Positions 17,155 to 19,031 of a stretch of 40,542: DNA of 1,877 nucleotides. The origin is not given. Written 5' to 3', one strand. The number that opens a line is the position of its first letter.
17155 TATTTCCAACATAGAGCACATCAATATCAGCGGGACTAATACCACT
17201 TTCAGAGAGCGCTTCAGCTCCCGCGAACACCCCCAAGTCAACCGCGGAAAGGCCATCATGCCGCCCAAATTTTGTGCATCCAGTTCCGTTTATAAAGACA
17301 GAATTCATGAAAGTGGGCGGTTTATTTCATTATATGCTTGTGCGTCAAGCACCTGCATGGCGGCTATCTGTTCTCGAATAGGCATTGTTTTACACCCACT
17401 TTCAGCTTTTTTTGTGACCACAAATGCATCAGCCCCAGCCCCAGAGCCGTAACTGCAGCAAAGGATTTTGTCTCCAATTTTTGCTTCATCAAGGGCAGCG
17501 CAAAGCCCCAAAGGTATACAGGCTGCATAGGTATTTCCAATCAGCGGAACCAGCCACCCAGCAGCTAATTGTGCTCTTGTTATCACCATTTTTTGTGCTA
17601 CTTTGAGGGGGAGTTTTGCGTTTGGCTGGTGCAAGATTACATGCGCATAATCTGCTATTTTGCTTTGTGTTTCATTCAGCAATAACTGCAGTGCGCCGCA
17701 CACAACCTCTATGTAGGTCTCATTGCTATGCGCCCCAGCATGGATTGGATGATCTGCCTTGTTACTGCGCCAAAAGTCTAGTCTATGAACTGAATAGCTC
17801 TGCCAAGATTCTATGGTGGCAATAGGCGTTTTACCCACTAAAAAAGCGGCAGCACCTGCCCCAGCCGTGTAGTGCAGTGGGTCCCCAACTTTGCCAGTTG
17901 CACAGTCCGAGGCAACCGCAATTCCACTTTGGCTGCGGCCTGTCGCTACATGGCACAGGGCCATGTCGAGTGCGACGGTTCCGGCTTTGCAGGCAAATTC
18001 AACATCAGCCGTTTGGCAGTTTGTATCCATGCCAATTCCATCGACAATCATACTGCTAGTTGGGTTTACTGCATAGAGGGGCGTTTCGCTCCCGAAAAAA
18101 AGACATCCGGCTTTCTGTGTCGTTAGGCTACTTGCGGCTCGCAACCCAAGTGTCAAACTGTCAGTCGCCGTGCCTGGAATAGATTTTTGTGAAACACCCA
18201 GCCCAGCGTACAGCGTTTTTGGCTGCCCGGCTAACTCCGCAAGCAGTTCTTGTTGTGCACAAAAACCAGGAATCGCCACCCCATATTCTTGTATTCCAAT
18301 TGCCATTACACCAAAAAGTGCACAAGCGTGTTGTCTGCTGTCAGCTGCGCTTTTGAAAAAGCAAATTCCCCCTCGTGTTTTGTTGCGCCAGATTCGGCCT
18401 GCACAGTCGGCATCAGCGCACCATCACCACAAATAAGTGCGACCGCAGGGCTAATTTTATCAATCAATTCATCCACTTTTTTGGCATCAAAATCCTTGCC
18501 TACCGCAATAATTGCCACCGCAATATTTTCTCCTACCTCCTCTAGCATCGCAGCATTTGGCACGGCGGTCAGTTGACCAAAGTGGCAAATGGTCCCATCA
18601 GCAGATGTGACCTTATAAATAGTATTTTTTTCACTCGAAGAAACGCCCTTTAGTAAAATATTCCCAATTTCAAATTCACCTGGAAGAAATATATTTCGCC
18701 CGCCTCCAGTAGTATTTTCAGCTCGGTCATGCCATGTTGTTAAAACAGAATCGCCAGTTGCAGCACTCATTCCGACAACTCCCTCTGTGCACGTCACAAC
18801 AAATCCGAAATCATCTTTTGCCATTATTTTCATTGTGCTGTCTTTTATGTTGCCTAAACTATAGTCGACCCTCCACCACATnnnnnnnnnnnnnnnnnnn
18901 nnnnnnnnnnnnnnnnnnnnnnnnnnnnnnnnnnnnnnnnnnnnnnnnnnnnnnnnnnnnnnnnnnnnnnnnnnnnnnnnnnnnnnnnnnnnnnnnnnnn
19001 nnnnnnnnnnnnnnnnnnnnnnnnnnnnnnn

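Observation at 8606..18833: Twelve-gene acetyl-CoA-to-carotenoid operon with no intergenic nucleotides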

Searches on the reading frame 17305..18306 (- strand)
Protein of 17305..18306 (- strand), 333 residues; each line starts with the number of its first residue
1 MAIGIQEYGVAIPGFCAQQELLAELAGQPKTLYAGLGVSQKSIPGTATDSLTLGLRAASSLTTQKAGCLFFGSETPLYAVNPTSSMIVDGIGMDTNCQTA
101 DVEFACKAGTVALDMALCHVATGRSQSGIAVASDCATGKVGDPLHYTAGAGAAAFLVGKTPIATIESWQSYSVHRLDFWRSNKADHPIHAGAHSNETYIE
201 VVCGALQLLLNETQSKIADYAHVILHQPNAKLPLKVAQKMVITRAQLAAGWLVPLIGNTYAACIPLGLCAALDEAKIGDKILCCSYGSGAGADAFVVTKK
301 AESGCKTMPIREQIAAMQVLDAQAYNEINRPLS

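Call 5: search_protein_families(library=pfam, proteins=[window:17305-18306:-], max_evalue=0.01)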
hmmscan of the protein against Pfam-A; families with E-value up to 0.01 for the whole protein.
window:17305-18306:- (333 aa): 3 families
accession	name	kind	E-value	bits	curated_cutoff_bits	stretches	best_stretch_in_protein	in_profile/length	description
PF08541.16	ACP_syn_III_C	-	8e-11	42.4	26.6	1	210-297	1-88/90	3-Oxoacyl-[acyl-carrier-protein (ACP)] synthase III C terminal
PF08545.16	ACP_syn_III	-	0.0005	20.3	24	0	101-160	2-64/80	3-Oxoacyl-[acyl-carrier-protein (ACP)] synthase III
PF08540.16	HMG_CoA_synt_C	-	0.0022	18.1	25.1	0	253-313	151-216/280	Hydroxymethylglutaryl-coenzyme A synthase C terminal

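Call 7: search_protein_families(library=ncbifam, proteins=[window:17305-18306:-], max_evalue=0.001)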
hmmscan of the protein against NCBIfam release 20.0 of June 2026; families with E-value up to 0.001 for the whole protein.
window:17305-18306:- (333 aa): 13 families
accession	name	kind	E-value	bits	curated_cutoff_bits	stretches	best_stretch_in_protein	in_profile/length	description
NF003274.0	PRK04262.1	equivalog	2.4e-87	293.2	244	1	2-326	2-338/347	hydroxymethylglutaryl-CoA synthase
TIGR00748.1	HMG_CoA_syn_Arc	equivalog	7.9e-73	245.7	353.35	1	3-300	2-308/345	hydroxymethylglutaryl-CoA synthase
TIGR01835.1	HMG-CoA-S_prok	equivalog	7.6e-42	143.5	360.35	1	3-327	1-347/382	hydroxymethylglutaryl-CoA synthase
NF041302.1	HMG_CoAsyn_Halo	equivalog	2e-18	66.7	800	1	27-235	30-253/443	hydroxymethylglutaryl-CoA synthase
NF006829.0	PRK09352.1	subfamily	2.1e-13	49.9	249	1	37-292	40-314/322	beta-ketoacyl-ACP synthase 3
TIGR01833.1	HMG-CoA-S_euk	equivalog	4.2e-13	49.2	286.2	1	3-240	5-266/457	hydroxymethylglutaryl-CoA synthase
NF004623.0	PRK05963.1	equivalog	4.5e-09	36.1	437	1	191-297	220-326/328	beta-ketoacyl-ACP synthase III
TIGR00747.1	fabH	subfamily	6.4e-09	35.3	292.1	1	59-297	66-320/322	beta-ketoacyl-ACP synthase III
NF005703.0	PRK07515.1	equivalog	3.7e-07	29.3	304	0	201-299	273-372/373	beta-ketoacyl-ACP synthase III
NF005541.0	PRK07204.1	equivalog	4.5e-07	29.6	402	0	206-291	236-319/329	beta-ketoacyl-ACP synthase III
NF006720.0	PRK09258.1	equivalog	1.2e-06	28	285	0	199-290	238-329/338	3-oxoacyl-ACP synthase III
NF005308.0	PRK06840.1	equivalog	3.7e-06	26.2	315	1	1-139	3-148/339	3-oxoacyl-ACP synthase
NF005293.2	PRK06816.1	subfamily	0.00019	20.6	450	1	60-137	77-153/378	StlD/DarB family beta-ketosynthase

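Call 52: search_solved_structures(query=window:17305-18306:-, max_evalue=1e-10)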
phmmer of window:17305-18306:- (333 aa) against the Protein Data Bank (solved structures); distinct sequences matched with E-value up to 1e-10: 14.
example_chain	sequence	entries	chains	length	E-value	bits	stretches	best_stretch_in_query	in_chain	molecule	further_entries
6esq_I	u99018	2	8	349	3.5e-62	213.6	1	3-299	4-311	HydroxyMethylGlutaryl-CoA synthase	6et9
5m3k_A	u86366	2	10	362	1e-27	100.4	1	3-314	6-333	PhlA | Hydroxymethylglutaryl-CoA synthase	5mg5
9skh_A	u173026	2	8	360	1.5e-26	96.6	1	3-299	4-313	2,4-diacetylphloroglucinol biosynthesis protein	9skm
3leh_A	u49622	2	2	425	1.2e-20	77.1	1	1-298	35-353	Putative hydroxymethylglutaryl-CoA synthase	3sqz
1xpl_A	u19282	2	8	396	3e-20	75.8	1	1-297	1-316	3-hydroxy-3-methylglutaryl CoA synthase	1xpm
1xpk_A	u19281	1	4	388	8.5e-20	74.3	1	1-297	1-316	3-hydroxy-3-methylglutaryl CoA synthase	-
1tvz_A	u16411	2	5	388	9.1e-20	74.3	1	1-297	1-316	3-hydroxy-3-methylglutaryl-CoA synthase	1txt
1x9e_A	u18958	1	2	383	1.6e-19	73.5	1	1-296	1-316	HMG-CoA synthase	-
3v4n_A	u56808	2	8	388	1.6e-19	73.4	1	1-296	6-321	HMG-CoA synthase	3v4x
1ysl_A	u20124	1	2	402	1.9e-19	73.2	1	1-296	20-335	HMG-CoA synthase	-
2hdb_A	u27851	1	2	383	5.7e-19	71.6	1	1-296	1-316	HMG-CoA synthase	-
5hwq_A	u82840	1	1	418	4.9e-15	58.7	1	3-206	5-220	Hydroxymethylglutaryl-CoA synthase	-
5hwp_A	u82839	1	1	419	5e-15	58.7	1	3-206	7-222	Hydroxymethylglutaryl-CoA synthase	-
5hwo_A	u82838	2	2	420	5e-15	58.7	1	3-206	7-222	Hydroxymethylglutaryl-CoA synthase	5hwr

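Call 71: find_related_loci(query=A4, collection=metagenome_contigs, flank=10000)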
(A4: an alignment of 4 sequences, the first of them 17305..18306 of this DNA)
Query A4 (333 aa) in metagenome_contigs; peptide patterns used: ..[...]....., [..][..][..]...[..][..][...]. (x = any residue, [..] = any of these).
600 stretches matched a pattern (row limit reached: there are more); 502 encode a relative of the query (tblastn E <= 1e-3); the best 80 are kept; 80 distinct loci.
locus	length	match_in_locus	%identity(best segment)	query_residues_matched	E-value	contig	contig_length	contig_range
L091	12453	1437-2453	39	3-332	7e-73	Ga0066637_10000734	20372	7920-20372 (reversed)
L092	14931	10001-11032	39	3-332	2e-72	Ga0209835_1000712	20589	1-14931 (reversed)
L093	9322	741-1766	39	4-332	1e-71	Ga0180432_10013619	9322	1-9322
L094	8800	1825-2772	42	4-307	4e-71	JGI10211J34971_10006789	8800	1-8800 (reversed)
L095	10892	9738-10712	36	3-330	1e-69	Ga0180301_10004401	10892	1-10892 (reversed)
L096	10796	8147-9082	40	1-302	2e-69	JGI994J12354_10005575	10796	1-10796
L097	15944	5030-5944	41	3-298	6e-69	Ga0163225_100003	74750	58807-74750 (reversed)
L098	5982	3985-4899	39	4-298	6e-69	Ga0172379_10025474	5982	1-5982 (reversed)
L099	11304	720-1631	41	4-298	5e-69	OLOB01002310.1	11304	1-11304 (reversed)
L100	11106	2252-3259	38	1-325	7e-69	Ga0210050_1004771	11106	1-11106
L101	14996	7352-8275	39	1-298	2e-68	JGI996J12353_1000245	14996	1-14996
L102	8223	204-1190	39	3-319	1e-68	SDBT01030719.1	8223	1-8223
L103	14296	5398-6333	39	1-302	2e-68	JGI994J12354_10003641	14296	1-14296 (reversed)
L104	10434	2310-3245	40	1-302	1e-68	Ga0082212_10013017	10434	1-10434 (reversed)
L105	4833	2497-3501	39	3-325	3e-68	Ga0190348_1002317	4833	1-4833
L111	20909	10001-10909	43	8-298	2e-67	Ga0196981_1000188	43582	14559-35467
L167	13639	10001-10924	42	1-298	7e-65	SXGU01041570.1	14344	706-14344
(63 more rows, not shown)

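Call 88: search_protein_families(library=pfam, proteins=[L111:4690-5799:+, L111:6280-6972:+, L111:6969-7799:+, L111:12134-13054:+, L111:13256-13957:+, L167:4302-5240:+, L167:5126-5929:+, L167:5932-6750:+, L167:9118-9966:+, L167:12491-13543:+], max_evalue=0.01)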
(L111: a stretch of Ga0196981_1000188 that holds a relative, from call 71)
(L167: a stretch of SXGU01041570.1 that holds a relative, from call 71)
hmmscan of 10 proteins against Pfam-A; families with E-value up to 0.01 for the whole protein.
L111:4690-5799:+ (369 aa): 14 families
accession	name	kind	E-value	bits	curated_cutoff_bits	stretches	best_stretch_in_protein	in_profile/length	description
PF13424.12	TPR_12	-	8.6e-08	32.7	30.1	1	305-351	25-71/77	Tetratricopeptide repeat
PF07719.23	TPR_2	-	3.9e-07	30.1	27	1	326-358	2-34/34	Tetratricopeptide repeat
PF13529.12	Peptidase_C39_2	-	6.1e-07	30.5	24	1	71-186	8-141/143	Peptidase_C39 like family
PF13181.12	TPR_8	-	7.2e-06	26.2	25.7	1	326-357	2-33/34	Tetratricopeptide repeat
PF14559.12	TPR_19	-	1.3e-05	25.8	25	0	237-282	7-52/68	Tetratricopeptide repeat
PF13432.12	TPR_16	-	5.4e-05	24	32.7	0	320-352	27-58/65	Tetratricopeptide repeat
PF13428.12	TPR_14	-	8.8e-05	23.3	23.5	0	326-352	2-28/44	Tetratricopeptide repeat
PF13174.12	TPR_6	-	0.00014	22.7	26.3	0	328-351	3-26/33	Tetratricopeptide repeat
PF00515.34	TPR_1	-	0.0023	18.1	27.8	0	326-358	2-34/34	Tetratricopeptide repeat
PF07721.20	TPR_4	-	0.0027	18.6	27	0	257-279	3-25/26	Tetratricopeptide repeat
PF13431.12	TPR_17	-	0.0065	17.1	24.4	0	321-345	9-33/34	Tetratricopeptide repeat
PF12569.14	NatA_aux_su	-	0.0078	15.6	33.3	0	291-351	193-252/515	N-terminal acetyltransferase A, auxiliary subunit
PF13429.12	TPR_15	-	0.008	16.1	26.2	0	240-362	62-183/280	Tetratricopeptide repeat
PF12895.13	ANAPC3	-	0.0097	16.6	27.2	0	298-328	31-60/82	Anaphase-promoting complex, cyclosome, subunit 3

L111:6280-6972:+ (230 aa): 1 family
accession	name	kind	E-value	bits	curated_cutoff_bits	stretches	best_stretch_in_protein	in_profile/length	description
PF01255.24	Prenyltransf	-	1.3e-67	228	27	1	17-229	1-219/219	Putative undecaprenyl diphosphate synthase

L111:6969-7799:+ (276 aa): 1 family
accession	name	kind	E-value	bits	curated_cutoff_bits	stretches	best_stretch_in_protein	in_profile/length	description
PF00288.32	GHMP_kinases_N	-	1.2e-08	35.5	22.3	1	58-103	2-47/87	GHMP kinases N terminal domain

L111:12134-13054:+ (306 aa): 9 families
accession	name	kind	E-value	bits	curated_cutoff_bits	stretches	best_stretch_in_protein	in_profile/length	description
PF00625.27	Guanylate_kin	-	1.4e-14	54.6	25.2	1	108-297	5-179/182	Guanylate kinase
PF01796.24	OB_ChsH2_C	-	3e-06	27.5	27.1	1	21-73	8-64/65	ChsH2, C-terminal OB-fold domain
PF13401.12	AAA_22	-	2.8e-05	24.9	27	1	105-230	5-65/130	AAA domain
PF03193.22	RsgA_GTPase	-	0.00035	20.9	30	1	76-143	77-144/174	RsgA GTPase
PF13238.12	AAA_18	-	0.00038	21.3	29.4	1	109-146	2-25/128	AAA domain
PF00005.33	ABC_tran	-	0.00045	21.3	25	1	107-131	13-37/137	ABC transporter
PF03215.21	Rad17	-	0.0005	20.5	23.8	1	102-131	42-71/186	Rad17 P-loop domain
PF01926.29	MMR_HSR1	-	0.0059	17.2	21.9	1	109-167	3-55/113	50S ribosome-binding GTPase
PF20720.3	nSTAND3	-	0.0078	16.4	27.2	0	107-128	19-40/155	Novel STAND NTPase 3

L111:13256-13957:+ (233 aa): 1 family
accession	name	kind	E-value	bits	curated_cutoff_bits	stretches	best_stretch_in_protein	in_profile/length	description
PF07172.16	GRP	-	0.0012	19.8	30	0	29-103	14-85/90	Glycine rich protein family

L167:4302-5240:+ (312 aa): 1 family
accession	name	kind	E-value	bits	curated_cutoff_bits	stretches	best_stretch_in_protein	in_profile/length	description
PF00293.34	NUDIX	-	4.2e-13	49.9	21.1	1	166-299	2-134/134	NUDIX domain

L167:5126-5929:+ (267 aa): 1 family
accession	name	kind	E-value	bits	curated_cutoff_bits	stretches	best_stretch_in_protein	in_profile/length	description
PF01255.24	Prenyltransf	-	2.2e-69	233.8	27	1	49-266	1-219/219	Putative undecaprenyl diphosphate synthase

L167:5932-6750:+ (272 aa): 1 family
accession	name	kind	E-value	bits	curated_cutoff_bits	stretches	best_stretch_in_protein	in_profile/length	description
PF00288.32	GHMP_kinases_N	-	6.1e-07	30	22.3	1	67-134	2-76/87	GHMP kinases N terminal domain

L167:9118-9966:+ (282 aa): 0 families

L167:12491-13543:+ (350 aa): 10 families
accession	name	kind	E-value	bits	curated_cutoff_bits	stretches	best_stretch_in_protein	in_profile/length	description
PF00625.27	Guanylate_kin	-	1.2e-13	51.6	25.2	1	157-345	5-178/182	Guanylate kinase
PF01796.24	OB_ChsH2_C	-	1.1e-10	41.7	27.1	1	67-116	7-58/65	ChsH2, C-terminal OB-fold domain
PF13401.12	AAA_22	-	0.00016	22.4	27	1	155-198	6-33/130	AAA domain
PF13191.12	AAA_16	-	0.00092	20.2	32.6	1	156-177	26-48/167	AAA ATPase domain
PF20720.3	nSTAND3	-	0.0013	18.9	27.2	1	156-181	19-44/155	Novel STAND NTPase 3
PF00485.24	PRK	-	0.0031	17.8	22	0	156-184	1-29/196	Phosphoribulokinase / Uridine kinase family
PF00005.33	ABC_tran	-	0.0032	18.5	25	1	156-187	13-44/137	ABC transporter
PF00004.35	AAA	-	0.0037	18.2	21.2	1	159-215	3-52/131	ATPase family associated with various cellular activities (AAA)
PF01656.29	CbiA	-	0.0066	16.9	25.4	0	157-183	2-28/125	CobQ/CobB/MinD/ParA nucleotide binding domain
PF13238.12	AAA_18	-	0.008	17.1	29.4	0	158-178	2-22/128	AAA domain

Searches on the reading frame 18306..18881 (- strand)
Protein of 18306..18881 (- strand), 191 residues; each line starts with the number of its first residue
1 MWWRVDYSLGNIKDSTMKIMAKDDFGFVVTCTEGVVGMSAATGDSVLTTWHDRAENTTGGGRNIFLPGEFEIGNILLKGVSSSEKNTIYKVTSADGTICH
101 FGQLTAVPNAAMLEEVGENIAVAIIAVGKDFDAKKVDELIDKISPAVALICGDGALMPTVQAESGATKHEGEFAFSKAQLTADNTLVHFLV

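Call 5: search_protein_families(library=pfam, proteins=[window:18306-18833:-], max_evalue=0.01)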
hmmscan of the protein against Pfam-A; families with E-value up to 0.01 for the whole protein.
window:18306-18833:- (175 aa): 1 family
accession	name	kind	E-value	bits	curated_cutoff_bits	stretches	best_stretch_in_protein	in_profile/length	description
PF13483.12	Lactamase_B_3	-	6.5e-07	29.9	24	1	35-133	49-157/160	Beta-lactamase superfamily domain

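Call 7: search_protein_families(library=ncbifam, proteins=[window:18306-18833:-], max_evalue=0.001)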
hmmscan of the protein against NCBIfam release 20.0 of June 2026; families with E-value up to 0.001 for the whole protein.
window:18306-18833:- (175 aa): 0 families

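Call 26: search_protein_families(library=pfam, proteins=[window:18306-18881:-], max_evalue=1)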
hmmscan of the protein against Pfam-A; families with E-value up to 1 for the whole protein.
window:18306-18881:- (191 aa): 1 family
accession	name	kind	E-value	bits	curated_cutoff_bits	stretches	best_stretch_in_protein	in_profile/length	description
PF13483.12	Lactamase_B_3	-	7.9e-07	29.6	24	1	51-149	49-157/160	Beta-lactamase superfamily domain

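Call 47: search_solved_structures(query=window:18306-18833:-, max_evalue=10, show_alignments=2)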
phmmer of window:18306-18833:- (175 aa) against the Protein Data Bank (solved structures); distinct sequences matched with E-value up to 10: 2.
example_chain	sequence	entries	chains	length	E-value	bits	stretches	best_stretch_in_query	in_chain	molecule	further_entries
1vjn_A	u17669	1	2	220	0.0052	20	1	41-128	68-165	Zn-dependent hydrolase of metallo-beta-lactamase superfamily TM0207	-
5awo_A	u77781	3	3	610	2.7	11.2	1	8-40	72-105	Isomaltodextranase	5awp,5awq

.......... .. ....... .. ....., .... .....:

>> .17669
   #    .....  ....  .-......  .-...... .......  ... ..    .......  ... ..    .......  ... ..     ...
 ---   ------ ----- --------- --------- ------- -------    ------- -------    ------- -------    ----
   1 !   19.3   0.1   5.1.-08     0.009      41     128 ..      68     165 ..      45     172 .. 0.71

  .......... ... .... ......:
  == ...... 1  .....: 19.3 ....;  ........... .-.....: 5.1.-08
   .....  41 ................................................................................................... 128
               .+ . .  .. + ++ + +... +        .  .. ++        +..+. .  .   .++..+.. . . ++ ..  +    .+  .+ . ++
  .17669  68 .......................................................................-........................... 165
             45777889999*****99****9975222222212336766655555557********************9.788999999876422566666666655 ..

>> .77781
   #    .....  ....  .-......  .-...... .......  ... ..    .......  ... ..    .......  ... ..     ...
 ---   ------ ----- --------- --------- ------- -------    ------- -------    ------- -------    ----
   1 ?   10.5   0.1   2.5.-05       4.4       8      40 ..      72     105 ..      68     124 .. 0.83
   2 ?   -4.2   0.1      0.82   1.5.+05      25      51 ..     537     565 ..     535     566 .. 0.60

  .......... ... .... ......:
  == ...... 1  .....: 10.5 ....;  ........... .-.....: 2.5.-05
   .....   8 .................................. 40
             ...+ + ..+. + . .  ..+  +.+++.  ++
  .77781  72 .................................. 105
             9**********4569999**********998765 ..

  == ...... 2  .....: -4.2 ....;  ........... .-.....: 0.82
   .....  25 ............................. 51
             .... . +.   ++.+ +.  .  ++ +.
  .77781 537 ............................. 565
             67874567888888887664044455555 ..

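Call 63: predict_structure(protein=window:18306-18833:-)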
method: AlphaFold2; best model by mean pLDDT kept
length: 175 residues; sequences in the alignment: 1
mean_pLDDT: 33.3   pTM: 0.25
mean pLDDT of the five models: 33.3, 31.3, 31.2, 28.3, 25.4
residues with pLDDT >= 90: 0; 70-90: 0; 50-70: 2; < 50: 173
segments of 3 or more residues with pLDDT < 50: 1-121, 126-175
pLDDT, mean of each block of 10 residues (from residue 1): 26 28 27 31 29 38 38 38 36 33 38 42 45 34 29 27 28 28
secondary structure, 60 per line:
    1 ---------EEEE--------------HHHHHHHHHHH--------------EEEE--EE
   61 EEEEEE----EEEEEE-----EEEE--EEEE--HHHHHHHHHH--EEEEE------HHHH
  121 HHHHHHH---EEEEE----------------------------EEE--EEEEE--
elements in order: E10-13 H28-38 E53-56 E59-66 E71-76 E82-85 E88-91 H94-103 E106-110 H117-127 E131-135 E164-166 E169-173

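Call 64: search_protein_representatives(protein=window:18306-18833:-)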
Query: 175 residues. Proteins with E-value up to 0.001 (for the whole library): 66; up to 1e-10: 27; up to 1e-30: 2. The best 66 are listed.
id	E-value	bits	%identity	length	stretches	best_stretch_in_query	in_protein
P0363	2.0e-109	379.1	100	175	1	1-175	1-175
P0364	1.7e-31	125.7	47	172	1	1-161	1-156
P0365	9.1e-25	103.8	44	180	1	45-174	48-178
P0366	1.5e-21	93.4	39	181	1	46-170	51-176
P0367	1.9e-21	93.0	37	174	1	1-168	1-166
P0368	1.6e-19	86.8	35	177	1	41-166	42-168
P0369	2.0e-19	86.5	33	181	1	36-169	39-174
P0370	5.6e-19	85.0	37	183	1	24-150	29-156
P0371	1.5e-18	83.6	33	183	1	3-173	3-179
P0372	2.8e-18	82.7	36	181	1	41-167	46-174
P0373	2.9e-18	82.7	34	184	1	39-172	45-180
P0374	5.0e-18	81.9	39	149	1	35-144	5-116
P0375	7.3e-17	78.1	40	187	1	47-171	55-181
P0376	3.0e-15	72.9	40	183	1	46-171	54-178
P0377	4.1e-15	72.4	36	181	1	48-169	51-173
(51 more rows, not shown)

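Call 65: find_encoding_contigs(protein=P0364, flank=10000, max_places=3)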
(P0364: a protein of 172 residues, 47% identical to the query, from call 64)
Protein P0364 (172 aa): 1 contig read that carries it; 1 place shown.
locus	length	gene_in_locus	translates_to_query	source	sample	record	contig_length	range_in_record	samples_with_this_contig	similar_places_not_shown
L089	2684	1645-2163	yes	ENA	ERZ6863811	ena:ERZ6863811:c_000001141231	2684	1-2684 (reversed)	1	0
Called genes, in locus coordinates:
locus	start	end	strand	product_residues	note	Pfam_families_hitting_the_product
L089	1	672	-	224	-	?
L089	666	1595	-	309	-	PF21694:DNA_pol3_delta_C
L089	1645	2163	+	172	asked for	-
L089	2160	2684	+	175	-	?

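Call 68: find_encoding_contigs(protein=P0365, flank=10000, max_places=4)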
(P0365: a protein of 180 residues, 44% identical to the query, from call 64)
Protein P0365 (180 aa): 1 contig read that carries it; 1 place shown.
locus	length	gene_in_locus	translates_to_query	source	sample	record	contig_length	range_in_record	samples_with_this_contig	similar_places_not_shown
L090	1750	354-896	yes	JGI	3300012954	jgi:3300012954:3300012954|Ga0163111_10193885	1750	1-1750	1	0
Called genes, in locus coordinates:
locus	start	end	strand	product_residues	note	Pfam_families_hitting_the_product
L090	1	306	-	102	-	?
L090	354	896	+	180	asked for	PF13483:Lactamase_B_3 (weak)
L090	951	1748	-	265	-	?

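Call 78: find_encoding_contigs(protein=P0367, flank=10000, max_places=4)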
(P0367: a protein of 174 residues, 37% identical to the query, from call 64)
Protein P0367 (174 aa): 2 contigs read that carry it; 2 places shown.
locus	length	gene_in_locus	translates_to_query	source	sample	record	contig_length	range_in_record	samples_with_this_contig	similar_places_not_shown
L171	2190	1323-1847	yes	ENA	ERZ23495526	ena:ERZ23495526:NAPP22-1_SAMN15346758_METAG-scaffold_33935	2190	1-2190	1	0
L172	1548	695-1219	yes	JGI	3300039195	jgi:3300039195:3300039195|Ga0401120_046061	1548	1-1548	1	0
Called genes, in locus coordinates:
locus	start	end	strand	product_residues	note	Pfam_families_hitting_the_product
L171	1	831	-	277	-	?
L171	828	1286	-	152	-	PF02367:TsaE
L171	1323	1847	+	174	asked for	-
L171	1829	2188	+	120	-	?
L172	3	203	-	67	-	?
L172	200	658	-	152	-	PF02367:TsaE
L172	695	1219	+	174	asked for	-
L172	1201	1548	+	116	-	?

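Call 81: search_protein_families(library=pfam, proteins=[L171:1829-2188:+, L171:1-831:-], max_evalue=0.1)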
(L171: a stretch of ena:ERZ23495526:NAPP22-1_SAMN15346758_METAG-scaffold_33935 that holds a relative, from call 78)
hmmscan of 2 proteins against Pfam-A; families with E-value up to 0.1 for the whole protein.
L171:1829-2188:+ (120 aa): 1 family
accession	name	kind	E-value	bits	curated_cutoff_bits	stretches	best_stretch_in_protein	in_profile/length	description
PF03023.19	MurJ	-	1e-06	28.1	27.4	1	53-120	12-81/451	Lipid II flippase MurJ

L171:1-831:- (277 aa): 1 family
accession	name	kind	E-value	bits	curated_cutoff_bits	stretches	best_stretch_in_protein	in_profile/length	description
PF06144.19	DNA_pol3_delta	-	0.012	16.1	21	1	6-113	2-115/124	DNA polymerase III, delta subunit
